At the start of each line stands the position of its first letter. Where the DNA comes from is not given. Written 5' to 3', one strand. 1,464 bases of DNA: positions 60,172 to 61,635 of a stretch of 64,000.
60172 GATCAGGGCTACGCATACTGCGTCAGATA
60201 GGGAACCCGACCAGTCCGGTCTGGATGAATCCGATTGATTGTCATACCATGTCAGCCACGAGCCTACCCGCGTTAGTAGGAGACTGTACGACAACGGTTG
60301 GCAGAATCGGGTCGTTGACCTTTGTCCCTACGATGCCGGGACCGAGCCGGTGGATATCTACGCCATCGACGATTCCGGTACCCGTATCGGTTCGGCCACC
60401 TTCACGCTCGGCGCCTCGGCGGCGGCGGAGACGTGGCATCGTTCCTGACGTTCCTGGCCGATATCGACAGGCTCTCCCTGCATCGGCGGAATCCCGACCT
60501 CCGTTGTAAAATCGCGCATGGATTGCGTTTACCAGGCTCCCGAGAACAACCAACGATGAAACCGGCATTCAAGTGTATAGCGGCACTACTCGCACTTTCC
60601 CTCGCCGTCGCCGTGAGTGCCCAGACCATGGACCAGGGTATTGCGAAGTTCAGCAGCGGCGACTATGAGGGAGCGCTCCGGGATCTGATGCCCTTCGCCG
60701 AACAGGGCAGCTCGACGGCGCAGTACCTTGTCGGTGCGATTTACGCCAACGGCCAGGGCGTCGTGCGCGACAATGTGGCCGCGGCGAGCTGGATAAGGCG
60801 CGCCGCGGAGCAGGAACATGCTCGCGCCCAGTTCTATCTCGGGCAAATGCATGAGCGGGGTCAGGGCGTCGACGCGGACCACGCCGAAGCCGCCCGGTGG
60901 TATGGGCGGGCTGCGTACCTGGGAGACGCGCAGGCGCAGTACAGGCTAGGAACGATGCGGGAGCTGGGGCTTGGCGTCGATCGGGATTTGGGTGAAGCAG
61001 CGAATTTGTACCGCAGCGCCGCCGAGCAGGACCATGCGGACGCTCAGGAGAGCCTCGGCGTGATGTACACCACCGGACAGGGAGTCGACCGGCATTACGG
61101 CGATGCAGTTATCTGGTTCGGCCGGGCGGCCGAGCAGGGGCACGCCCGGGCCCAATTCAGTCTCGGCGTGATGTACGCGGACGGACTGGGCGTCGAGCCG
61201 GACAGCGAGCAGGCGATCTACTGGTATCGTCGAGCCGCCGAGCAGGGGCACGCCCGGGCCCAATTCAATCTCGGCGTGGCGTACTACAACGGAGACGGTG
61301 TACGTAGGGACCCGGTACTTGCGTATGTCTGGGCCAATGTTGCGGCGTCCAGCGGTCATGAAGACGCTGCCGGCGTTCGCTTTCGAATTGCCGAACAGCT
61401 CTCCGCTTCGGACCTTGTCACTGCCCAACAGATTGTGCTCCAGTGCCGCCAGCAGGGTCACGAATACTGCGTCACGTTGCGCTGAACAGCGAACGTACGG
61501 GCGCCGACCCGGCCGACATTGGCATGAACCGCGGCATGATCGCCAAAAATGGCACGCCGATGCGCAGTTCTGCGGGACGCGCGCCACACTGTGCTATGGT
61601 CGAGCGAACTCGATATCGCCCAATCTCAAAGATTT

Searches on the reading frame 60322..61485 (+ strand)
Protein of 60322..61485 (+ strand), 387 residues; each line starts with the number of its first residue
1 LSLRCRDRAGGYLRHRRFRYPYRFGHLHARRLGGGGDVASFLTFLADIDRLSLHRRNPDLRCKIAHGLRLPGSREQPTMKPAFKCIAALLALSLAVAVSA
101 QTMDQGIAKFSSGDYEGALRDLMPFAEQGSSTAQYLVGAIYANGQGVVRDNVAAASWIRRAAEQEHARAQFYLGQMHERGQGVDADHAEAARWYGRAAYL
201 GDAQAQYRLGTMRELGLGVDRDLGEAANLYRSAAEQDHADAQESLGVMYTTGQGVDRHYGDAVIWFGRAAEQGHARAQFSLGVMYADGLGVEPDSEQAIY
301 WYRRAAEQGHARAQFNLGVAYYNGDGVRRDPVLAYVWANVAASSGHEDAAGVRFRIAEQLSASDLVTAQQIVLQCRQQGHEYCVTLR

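Call 15: search_protein_families(library=pfam, proteins=[window:60322-61485:+], max_evalue=0.001)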
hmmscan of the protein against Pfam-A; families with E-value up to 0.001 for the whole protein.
window:60322-61485:+ (387 aa): 3 families
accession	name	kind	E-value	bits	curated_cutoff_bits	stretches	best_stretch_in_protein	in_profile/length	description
PF08238.18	Sel1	-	2.5e-56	186.5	30.7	6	275-310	1-36/36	Sel1 repeat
PF23310.1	TPR_27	-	9.9e-05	22.4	27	0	109-142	39-72/110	Plant tetratrico peptide repeats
PF13432.12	TPR_16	-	0.00012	22.8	32.7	0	266-308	20-60/65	Tetratricopeptide repeat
